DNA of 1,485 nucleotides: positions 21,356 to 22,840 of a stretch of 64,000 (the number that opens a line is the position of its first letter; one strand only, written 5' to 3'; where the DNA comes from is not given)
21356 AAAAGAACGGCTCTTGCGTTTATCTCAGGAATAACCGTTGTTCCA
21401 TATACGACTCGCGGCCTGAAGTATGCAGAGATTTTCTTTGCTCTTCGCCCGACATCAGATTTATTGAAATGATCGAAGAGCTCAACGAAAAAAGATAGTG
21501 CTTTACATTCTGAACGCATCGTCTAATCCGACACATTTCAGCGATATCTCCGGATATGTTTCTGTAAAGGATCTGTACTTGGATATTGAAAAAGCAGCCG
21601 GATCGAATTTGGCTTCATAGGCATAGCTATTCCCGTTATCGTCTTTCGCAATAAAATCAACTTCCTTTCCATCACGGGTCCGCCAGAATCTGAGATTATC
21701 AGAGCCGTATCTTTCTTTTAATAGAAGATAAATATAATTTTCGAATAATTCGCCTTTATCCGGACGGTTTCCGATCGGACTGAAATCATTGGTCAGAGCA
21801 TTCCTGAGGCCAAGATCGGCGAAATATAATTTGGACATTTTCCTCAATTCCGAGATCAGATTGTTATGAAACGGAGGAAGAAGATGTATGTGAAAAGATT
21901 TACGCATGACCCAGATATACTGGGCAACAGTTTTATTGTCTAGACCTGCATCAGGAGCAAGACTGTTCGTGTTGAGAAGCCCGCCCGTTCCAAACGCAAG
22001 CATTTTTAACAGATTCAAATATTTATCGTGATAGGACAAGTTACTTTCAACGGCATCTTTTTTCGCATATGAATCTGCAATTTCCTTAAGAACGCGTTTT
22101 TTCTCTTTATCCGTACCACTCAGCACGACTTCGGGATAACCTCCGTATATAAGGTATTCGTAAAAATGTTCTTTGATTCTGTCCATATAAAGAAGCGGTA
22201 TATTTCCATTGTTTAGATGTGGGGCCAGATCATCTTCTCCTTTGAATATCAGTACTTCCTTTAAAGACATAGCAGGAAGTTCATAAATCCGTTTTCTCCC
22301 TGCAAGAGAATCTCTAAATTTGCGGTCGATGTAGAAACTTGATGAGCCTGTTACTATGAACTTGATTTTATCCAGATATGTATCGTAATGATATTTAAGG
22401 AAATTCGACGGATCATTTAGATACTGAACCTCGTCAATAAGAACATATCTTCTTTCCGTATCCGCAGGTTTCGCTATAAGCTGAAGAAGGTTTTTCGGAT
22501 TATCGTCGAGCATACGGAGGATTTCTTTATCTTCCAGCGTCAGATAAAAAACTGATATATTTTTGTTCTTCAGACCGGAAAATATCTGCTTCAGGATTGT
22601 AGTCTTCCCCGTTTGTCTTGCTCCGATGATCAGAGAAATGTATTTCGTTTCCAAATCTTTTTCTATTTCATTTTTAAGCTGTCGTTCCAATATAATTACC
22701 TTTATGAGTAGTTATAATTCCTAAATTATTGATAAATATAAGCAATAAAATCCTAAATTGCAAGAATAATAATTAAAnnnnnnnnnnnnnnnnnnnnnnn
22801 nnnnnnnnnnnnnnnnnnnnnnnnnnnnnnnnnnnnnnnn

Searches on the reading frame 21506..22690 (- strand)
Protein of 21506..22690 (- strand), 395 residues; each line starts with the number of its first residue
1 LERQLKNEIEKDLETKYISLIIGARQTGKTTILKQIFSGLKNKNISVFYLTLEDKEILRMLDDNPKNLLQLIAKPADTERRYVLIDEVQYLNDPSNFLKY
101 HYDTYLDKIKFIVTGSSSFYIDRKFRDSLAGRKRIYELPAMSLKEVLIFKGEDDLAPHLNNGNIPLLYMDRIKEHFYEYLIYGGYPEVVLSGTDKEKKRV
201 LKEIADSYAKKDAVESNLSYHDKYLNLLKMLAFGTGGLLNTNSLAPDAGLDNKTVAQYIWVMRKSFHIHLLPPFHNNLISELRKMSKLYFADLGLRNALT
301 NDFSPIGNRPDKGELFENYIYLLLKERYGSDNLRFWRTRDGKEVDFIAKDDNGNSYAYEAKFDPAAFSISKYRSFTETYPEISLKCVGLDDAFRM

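Call 91: search_protein_families(library=padloc, proteins=[window:21506-22690:-], max_evalue=1e-10)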
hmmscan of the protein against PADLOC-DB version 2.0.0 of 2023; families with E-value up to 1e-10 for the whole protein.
window:21506-22690:- (395 aa): 7 families
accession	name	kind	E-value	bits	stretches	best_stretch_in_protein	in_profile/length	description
PDLC04789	PDC-S01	-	4e-97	323.6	1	2-389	3-366/375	-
PDLC04790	PDC-S01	-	4.2e-58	195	1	2-362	13-367/422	-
PDLC04787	PDC-S01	-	1.6e-53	180.1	1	2-356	12-352/412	-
PDLC04791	PDC-S01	-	1.3e-26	91.2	1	3-146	4-150/395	-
PDLC04786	PDC-S01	-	4.7e-26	89.5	1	20-209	24-224/439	-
PDLC04788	PDC-S01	-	3.9e-25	86.7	1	20-351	23-372/448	-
PDLC04792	PDC-S01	-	3e-15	53.7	1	1-197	2-208/452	-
